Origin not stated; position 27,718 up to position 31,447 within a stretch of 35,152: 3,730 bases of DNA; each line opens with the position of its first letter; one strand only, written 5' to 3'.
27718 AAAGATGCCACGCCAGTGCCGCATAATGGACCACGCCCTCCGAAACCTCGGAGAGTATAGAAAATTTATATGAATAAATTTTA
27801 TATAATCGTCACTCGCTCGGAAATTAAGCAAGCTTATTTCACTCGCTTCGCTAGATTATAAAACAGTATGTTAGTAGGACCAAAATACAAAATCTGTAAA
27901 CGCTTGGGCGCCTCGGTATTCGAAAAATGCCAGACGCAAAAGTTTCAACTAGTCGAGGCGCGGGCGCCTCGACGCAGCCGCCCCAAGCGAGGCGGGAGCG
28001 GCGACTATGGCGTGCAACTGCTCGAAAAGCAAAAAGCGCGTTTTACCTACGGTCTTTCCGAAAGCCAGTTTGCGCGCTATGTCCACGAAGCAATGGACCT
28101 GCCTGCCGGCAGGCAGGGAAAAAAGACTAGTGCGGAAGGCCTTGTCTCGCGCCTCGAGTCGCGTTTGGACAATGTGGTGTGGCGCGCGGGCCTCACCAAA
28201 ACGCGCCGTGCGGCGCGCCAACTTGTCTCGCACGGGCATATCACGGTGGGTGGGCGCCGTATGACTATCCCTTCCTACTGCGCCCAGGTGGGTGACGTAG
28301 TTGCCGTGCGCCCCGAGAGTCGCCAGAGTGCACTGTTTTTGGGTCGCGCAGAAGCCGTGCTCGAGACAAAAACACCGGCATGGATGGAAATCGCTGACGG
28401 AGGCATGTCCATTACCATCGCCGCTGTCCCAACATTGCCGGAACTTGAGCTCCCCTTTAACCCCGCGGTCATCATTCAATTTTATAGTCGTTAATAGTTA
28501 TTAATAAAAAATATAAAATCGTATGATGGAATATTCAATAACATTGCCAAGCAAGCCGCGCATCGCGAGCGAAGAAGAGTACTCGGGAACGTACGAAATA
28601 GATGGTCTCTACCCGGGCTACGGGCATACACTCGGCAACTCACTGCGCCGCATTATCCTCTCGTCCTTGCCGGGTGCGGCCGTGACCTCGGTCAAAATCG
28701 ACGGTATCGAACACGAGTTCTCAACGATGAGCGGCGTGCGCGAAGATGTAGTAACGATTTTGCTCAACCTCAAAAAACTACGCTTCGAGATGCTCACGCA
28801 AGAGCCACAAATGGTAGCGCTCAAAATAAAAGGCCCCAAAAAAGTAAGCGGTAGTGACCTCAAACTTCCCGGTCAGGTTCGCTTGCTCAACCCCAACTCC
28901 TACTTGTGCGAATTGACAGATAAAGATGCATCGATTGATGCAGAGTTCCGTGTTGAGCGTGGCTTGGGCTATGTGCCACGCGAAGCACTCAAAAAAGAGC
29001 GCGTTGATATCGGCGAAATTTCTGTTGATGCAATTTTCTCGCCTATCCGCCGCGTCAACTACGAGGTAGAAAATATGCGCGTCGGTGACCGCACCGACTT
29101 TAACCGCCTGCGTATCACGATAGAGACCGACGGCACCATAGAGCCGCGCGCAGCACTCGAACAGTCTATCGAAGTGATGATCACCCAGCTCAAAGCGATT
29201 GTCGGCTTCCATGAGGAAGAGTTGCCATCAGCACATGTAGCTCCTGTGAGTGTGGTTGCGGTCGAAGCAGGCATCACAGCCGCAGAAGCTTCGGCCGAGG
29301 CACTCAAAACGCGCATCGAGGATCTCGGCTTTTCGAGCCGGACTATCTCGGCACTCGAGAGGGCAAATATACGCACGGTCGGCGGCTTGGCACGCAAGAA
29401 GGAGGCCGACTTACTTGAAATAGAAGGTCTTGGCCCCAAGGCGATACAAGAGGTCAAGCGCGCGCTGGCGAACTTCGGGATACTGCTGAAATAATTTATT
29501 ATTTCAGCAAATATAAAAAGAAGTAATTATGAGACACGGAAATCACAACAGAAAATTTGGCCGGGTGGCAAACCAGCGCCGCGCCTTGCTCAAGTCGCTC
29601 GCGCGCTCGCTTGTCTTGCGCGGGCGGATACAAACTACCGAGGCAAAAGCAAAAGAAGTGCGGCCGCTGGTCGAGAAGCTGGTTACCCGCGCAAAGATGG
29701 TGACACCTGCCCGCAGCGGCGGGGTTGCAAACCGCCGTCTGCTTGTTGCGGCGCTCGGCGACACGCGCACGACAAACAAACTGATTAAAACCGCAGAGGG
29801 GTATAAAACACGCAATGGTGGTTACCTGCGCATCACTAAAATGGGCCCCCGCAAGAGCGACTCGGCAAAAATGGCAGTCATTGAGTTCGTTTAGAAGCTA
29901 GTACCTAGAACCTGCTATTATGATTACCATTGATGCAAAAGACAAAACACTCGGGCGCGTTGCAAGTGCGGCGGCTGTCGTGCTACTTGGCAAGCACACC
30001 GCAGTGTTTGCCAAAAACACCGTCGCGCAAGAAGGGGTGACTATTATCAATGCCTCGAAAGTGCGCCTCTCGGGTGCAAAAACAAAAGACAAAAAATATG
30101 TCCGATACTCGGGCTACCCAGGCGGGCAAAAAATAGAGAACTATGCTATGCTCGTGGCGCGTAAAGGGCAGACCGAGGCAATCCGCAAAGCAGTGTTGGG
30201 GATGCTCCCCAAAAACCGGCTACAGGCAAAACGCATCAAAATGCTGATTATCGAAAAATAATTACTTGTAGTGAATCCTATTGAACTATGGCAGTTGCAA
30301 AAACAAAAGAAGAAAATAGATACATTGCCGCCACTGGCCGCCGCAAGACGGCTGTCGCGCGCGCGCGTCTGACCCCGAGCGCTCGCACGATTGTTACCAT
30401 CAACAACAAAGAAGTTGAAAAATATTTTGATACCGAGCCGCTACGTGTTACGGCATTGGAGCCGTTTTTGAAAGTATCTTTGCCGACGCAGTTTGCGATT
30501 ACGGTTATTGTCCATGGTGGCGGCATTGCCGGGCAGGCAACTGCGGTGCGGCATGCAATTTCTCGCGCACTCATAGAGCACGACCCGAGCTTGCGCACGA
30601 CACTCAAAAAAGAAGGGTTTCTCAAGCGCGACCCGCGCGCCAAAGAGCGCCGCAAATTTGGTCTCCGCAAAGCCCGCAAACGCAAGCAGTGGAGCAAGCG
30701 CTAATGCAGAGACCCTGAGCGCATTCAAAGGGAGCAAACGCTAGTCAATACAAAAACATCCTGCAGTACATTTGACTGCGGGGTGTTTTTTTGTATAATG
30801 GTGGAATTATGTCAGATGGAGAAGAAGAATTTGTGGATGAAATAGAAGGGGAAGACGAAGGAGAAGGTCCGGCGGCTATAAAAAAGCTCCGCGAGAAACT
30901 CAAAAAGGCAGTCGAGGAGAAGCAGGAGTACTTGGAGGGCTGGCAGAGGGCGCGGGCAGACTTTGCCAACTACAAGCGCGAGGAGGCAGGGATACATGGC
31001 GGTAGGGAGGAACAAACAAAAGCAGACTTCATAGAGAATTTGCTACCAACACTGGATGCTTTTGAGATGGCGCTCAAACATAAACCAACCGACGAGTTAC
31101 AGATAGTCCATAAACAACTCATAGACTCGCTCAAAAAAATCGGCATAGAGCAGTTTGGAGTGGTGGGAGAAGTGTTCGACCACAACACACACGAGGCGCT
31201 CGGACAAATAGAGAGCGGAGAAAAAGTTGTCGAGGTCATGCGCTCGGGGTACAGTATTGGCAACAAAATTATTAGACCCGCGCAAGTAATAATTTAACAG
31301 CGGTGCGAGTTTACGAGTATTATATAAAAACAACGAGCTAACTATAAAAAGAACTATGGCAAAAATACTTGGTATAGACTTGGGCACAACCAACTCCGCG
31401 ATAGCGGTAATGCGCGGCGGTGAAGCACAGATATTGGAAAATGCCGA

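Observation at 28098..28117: PAL-B: a ~20-nt palindrome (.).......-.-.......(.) present in frame in five different genes, always encoding an L-P-x-G-(R)-Q-type peptide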

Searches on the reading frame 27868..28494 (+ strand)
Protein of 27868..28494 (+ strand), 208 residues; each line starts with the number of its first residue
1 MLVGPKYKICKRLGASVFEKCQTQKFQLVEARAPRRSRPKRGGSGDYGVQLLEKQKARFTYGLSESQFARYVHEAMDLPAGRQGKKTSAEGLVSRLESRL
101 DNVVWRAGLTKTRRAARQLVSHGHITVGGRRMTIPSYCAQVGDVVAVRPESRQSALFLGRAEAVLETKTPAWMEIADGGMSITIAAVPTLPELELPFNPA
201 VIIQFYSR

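Call 12: search_protein_families(library=pfam, proteins=[window:27868-28494:+])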
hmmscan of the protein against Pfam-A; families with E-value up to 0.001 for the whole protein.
window:27868-28494:+ (208 aa): 2 families
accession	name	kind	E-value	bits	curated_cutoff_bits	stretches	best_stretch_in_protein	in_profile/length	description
PF01479.30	S4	-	3.4e-16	59.1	22.8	1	99-145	2-48/48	S4 domain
PF00163.24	Ribosomal_S4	-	8.4e-15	55.7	23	1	3-85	3-88/95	Ribosomal protein S4/S9 N-terminal domain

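Call 21: find_homologous_proteins(query=window:27868-28491:+, max_evalue=1e-20)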
Query window:27868-28491:+ (208 aa): 7520 proteins with E <= 1e-20 among 8000 candidates; the best 120 are listed.
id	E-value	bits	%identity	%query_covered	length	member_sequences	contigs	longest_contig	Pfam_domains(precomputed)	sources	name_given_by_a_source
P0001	1.5e-132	457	100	100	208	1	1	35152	PF00163.25,PF01479.31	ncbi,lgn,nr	ncbi:MAG: 30S ribosomal protein S4 [bacterium]|nr:30S ribosomal protein S4 [bacterium]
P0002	1.4e-117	408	89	100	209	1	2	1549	PF00163.25,PF01479.31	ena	-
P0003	1.1e-113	396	88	100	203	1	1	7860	PF00163.25,PF01479.31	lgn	-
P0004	3.2e-104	365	81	100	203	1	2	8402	PF00163.25,PF01479.31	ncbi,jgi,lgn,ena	-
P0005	1.3e-103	363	81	100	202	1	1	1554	PF00163.25,PF01479.31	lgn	-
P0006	9.1e-102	357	80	100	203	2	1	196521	PF00163.25,PF01479.31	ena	-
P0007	6.5e-101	354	85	92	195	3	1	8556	PF00163.25,PF01479.31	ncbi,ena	-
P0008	5.5e-100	351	78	100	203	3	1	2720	PF00163.25,PF01479.31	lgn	-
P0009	4.4e-98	345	76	100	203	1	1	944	PF00163.25,PF01479.31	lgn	-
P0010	6.2e-98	344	75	100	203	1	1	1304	PF22421.2,PF00163.25,PF01479.31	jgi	-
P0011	6.2e-98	344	75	100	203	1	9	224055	PF00163.25,PF01479.31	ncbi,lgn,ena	-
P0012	1.2e-97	343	75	100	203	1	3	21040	PF00163.25,PF01479.31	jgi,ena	-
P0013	3.3e-97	342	75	100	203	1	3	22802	PF00163.25,PF01479.31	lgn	-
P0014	4.8e-97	341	75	100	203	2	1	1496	PF00163.25,PF01479.31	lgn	-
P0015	3.3e-96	338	75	100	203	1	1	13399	PF00163.25,PF01479.31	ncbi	-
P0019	3.9e-94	332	73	100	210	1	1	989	PF00163.25,PF01479.31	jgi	jgi:small subunit ribosomal protein S4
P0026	4.7e-93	328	72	100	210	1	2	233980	PF00163.25,PF01479.31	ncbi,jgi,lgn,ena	jgi:small subunit ribosomal protein S4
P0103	1.1e-85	304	67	100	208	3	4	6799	PF00163.25,PF01479.31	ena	-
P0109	1.9e-85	303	69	100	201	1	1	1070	PF00163.25,PF01479.31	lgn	-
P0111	2.5e-85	303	69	100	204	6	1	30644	PF00163.25,PF01479.31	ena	-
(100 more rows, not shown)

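Call 23: find_encoding_contigs(protein=P0003, flank=10000, max_places=2)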
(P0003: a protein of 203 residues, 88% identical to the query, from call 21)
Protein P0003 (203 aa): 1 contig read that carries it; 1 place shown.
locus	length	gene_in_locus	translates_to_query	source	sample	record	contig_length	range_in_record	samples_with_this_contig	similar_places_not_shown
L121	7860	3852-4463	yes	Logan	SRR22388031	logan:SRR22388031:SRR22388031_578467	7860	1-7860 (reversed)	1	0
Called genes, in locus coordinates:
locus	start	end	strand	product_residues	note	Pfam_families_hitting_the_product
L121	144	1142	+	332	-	-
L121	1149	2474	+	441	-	-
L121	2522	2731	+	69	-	PF01176:eIF-1a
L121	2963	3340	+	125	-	PF00416:Ribosomal_S13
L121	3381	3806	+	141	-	PF00411:Ribosomal_S11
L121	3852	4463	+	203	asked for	PF00163:Ribosomal_S4, PF01479:S4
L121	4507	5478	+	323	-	PF01193:RNA_pol_L, PF01000:RNA_pol_A_bac, PF03118:RNA_pol_A_CTD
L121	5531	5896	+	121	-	PF01196:Ribosomal_L17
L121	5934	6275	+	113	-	PF00572:Ribosomal_L13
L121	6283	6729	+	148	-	PF00380:Ribosomal_S9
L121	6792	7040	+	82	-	-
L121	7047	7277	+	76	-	PF07927:HicA_toxin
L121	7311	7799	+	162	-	PF01025:GrpE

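Call 24: find_encoding_contigs(protein=P0007, flank=10000, max_places=2)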
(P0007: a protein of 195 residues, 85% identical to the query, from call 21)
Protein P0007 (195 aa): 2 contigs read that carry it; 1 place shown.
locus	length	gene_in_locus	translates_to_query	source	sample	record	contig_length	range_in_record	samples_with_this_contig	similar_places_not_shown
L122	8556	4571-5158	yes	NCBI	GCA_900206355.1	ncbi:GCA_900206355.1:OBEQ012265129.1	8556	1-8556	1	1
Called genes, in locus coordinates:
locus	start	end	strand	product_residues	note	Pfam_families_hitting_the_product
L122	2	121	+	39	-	?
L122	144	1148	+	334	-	-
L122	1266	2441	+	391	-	-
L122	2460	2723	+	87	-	PF15919:HicB_lk_antitox (weak)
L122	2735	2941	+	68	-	PF07927:HicA_toxin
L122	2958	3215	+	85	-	-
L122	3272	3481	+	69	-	PF01176:eIF-1a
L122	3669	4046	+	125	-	PF00416:Ribosomal_S13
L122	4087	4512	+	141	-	PF00411:Ribosomal_S11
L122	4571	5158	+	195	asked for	PF00163:Ribosomal_S4, PF01479:S4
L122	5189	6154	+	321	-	PF01193:RNA_pol_L, PF01000:RNA_pol_A_bac, PF03118:RNA_pol_A_CTD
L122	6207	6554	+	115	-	PF01196:Ribosomal_L17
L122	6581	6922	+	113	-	PF00572:Ribosomal_L13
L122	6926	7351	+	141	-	PF00380:Ribosomal_S9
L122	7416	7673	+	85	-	-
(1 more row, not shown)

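Call 25: find_encoding_contigs(protein=P0026, flank=10000, max_places=2)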
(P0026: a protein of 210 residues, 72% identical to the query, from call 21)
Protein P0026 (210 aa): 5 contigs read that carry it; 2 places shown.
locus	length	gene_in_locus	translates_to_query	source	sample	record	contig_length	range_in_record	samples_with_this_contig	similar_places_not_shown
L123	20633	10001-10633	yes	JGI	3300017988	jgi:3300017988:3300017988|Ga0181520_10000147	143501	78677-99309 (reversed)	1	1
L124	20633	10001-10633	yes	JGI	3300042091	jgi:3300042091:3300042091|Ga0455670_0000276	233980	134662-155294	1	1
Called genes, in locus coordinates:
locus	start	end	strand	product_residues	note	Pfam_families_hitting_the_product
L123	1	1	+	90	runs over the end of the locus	PF01035:DNA_binding_1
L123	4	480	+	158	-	PF00293:NUDIX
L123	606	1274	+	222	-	PF03167:UDG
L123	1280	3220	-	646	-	PF05649:Peptidase_M13_N, PF01431:Peptidase_M13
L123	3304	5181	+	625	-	PF01411:tRNA-synt_2c, PF07973:tRNA_SAD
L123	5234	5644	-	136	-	-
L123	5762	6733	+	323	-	-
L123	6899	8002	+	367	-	PF21110:GlxA (weak)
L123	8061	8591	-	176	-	-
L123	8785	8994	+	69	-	PF01176:eIF-1a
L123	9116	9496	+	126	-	PF00416:Ribosomal_S13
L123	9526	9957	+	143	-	PF00411:Ribosomal_S11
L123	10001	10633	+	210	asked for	PF00163:Ribosomal_S4, PF01479:S4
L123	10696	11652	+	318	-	PF01193:RNA_pol_L, PF01000:RNA_pol_A_bac, PF03118:RNA_pol_A_CTD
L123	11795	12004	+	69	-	PF01196:Ribosomal_L17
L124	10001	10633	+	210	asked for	PF00163:Ribosomal_S4, PF01479:S4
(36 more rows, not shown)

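Call 26: find_encoding_contigs(protein=P0103, flank=10000, max_places=2)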
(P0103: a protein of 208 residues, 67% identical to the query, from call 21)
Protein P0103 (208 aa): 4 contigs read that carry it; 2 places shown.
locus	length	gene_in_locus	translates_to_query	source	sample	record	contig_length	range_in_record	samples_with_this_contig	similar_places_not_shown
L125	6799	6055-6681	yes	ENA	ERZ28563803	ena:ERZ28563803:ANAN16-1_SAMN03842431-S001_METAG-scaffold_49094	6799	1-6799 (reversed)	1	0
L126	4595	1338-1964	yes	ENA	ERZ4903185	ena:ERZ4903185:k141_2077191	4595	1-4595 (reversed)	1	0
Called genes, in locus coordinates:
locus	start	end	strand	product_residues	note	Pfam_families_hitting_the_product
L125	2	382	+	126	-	?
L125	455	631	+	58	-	-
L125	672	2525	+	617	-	PF01411:tRNA-synt_2c, PF07973:tRNA_SAD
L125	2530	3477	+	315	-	-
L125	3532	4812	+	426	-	-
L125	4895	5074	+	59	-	PF01176:eIF-1a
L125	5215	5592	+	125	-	PF00416:Ribosomal_S13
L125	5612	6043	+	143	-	PF00411:Ribosomal_S11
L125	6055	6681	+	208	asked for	PF00163:Ribosomal_S4, PF01479:S4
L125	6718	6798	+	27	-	?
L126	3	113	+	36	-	?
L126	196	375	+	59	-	PF01176:eIF-1a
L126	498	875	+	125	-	PF00416:Ribosomal_S13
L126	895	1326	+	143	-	PF00411:Ribosomal_S11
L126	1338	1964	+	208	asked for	PF00163:Ribosomal_S4, PF01479:S4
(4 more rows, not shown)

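Call 40: find_encoding_contigs(protein=P0002, flank=10000, max_places=2)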
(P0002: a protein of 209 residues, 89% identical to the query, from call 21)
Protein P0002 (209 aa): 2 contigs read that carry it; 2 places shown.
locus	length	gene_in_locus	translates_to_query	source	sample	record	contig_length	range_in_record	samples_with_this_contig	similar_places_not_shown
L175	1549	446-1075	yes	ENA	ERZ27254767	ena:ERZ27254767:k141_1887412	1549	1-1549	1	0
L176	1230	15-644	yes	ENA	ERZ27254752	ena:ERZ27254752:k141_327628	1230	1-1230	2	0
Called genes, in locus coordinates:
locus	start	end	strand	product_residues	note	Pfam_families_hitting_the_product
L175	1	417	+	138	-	?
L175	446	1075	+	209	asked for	PF00163:Ribosomal_S4, PF01479:S4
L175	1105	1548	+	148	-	?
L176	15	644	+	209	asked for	PF00163:Ribosomal_S4, PF01479:S4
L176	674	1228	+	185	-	?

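Call 59: find_encoding_contigs(protein=P0111, flank=10000, max_places=1)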
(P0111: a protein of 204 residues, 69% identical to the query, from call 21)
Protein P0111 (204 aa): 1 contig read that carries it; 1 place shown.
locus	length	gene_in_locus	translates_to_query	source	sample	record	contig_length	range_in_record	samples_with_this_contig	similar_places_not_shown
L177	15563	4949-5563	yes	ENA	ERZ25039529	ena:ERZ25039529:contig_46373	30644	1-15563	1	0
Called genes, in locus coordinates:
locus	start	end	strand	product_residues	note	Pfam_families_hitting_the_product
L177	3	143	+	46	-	?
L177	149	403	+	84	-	-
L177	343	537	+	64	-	-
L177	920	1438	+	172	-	PF01073:3Beta_HSD (weak), PF01370:Epimerase, PF04321:RmlD_sub_bind (weak), PF16363:GDP_Man_Dehyd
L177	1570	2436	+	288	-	-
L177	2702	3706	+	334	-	PF21110:GlxA (weak)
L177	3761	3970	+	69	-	PF01176:eIF-1a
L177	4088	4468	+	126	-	PF00416:Ribosomal_S13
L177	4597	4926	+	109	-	PF00411:Ribosomal_S11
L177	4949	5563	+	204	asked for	PF00163:Ribosomal_S4, PF01479:S4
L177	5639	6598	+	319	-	PF01193:RNA_pol_L, PF01000:RNA_pol_A_bac, PF03118:RNA_pol_A_CTD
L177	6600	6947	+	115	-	PF01196:Ribosomal_L17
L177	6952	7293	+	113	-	PF00572:Ribosomal_L13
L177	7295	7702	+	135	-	PF00380:Ribosomal_S9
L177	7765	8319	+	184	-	PF01025:GrpE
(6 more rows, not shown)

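Call 60: find_encoding_contigs(protein=P0109, flank=3000, max_places=1)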
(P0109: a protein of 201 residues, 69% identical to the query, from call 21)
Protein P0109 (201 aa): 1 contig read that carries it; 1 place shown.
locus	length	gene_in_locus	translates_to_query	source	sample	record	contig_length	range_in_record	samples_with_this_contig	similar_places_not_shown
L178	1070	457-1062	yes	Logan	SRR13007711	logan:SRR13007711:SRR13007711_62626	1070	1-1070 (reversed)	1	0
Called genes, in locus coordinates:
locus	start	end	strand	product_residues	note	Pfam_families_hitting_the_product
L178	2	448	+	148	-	?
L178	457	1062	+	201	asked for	PF00163:Ribosomal_S4, PF01479:S4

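Call 61: find_encoding_contigs(protein=P0019, flank=3000, max_places=1)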
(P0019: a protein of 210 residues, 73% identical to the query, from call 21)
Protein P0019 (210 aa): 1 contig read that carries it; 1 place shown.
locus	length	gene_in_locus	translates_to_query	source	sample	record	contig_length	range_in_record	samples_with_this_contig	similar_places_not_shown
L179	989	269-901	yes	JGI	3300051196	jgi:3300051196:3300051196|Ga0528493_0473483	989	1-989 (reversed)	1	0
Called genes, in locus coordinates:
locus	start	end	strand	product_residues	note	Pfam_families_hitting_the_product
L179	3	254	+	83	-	?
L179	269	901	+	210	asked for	PF00163:Ribosomal_S4, PF01479:S4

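Call 85: predict_structure(alignment_id=A1)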
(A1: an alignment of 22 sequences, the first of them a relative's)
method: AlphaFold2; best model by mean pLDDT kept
length: 208 residues; sequences in the alignment: 22
mean_pLDDT: 65.0   pTM: 0.57
mean pLDDT of the five models: 65.0, 63.1, 61.8, 61.8, 61.7
residues with pLDDT >= 90: 24; 70-90: 72; 50-70: 44; < 50: 68
segments of 3 or more residues with pLDDT < 50: 1-45, 78-86, 193-196, 199-208
pLDDT, mean of each block of 10 residues (from residue 1): 35 41 40 41 47 56 61 52 52 77 87 85 92 89 91 82 76 83 83 50 38
secondary structure, 60 per line:
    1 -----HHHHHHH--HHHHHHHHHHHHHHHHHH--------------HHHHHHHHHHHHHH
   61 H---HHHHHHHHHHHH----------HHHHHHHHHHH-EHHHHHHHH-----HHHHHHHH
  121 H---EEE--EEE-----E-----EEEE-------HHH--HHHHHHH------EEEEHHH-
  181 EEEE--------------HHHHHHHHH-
elements in order: H6-12 H15-32 H47-61 H65-76 H87-97 H100-107 H113-121 E125-127 E130-132 E144-147 H160-166 E173-176 E181-184 H199-207

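Call 86: search_solved_structures(query=window:27868-28491:+, show_alignments=2, max_evalue=1e-20)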
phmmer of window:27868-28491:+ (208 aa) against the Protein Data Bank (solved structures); distinct sequences matched with E-value up to 1e-20: 42.
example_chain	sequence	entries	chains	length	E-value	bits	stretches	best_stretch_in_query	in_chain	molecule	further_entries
1i94_D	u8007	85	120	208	2.9e-36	128.1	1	3-208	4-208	30S RIBOSOMAL PROTEIN S4 | RIBOSOMAL PROTEIN S4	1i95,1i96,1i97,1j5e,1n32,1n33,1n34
10px_1d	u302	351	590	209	2.9e-36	128.1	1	3-208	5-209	30S ribosomal protein S4 | Ribosomal protein S4 | 16S Ribosomal protein S4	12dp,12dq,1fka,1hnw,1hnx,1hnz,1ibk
5v93_d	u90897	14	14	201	6e-36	127.1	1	41-208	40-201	30S ribosomal protein S4 | Small ribosomal subunit protein uS4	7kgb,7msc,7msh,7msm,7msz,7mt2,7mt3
1fjg_D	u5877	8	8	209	2.8e-35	124.9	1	3-208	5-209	30S RIBOSOMAL PROTEIN S4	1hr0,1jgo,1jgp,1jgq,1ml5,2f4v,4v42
8crx_D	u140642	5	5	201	6.8e-35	123.6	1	4-208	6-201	30S ribosomal protein S4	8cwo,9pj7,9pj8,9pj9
6dzi_l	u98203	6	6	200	2e-34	122.1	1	4-208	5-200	30S ribosomal protein S4 | Small ribosomal subunit protein uS4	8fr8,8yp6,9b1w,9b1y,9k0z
32nj_D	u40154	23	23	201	2.1e-34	122.1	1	4-208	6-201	Small ribosomal subunit protein uS4 | 30S ribosomal protein S4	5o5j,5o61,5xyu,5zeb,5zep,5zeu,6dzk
9h90_d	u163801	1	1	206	4.9e-34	120.8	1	3-208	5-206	30S ribosomal protein S4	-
6v39_d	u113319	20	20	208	6.1e-34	120.5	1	3-208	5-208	30S ribosomal protein S4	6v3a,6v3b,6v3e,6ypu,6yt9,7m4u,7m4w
8uu4_d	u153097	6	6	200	8.5e-34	120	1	3-208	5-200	Small ribosomal subunit protein uS4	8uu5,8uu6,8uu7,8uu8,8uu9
7nhn_e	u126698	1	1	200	1.5e-33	119.3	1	3-208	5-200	30S ribosomal protein S4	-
9hig_D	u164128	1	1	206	5.7e-33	117.4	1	3-208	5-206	Small ribosomal subunit protein uS4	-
6spf_d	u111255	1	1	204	1.1e-32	116.4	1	3-208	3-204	30S ribosomal protein S4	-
6spc_d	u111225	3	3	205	1.1e-32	116.4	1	3-208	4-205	30S ribosomal protein S4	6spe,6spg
7unr_d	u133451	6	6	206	1.1e-32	116.4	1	3-208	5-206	30S ribosomal protein S4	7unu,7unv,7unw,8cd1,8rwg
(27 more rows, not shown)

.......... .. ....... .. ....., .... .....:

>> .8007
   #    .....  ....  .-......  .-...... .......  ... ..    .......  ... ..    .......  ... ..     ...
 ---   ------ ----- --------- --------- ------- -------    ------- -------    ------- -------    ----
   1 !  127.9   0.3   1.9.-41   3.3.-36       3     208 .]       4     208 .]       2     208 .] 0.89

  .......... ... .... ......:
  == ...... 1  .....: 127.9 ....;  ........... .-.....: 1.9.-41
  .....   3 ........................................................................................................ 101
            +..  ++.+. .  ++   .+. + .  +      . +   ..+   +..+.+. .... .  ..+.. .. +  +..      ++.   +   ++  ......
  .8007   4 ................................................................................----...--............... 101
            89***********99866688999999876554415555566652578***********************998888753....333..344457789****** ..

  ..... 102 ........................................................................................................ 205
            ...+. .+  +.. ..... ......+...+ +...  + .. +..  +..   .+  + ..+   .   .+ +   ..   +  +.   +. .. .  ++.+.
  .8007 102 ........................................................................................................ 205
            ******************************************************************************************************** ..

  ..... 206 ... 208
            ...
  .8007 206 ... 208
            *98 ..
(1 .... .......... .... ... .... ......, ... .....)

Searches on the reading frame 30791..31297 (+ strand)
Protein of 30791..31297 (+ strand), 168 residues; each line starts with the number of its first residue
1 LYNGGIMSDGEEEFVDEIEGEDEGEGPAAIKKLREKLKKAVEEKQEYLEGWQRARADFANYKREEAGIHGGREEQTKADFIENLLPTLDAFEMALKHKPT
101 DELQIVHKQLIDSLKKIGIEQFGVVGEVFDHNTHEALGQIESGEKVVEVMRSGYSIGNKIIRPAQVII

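Call 55: search_protein_families(library=pfam, proteins=[window:30791-31297:+])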
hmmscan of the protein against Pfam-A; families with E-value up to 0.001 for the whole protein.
window:30791-31297:+ (168 aa): 1 family
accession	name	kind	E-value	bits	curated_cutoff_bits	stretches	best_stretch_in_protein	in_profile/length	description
PF01025.24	GrpE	-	1.8e-29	103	25.8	1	25-168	8-163/165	GrpE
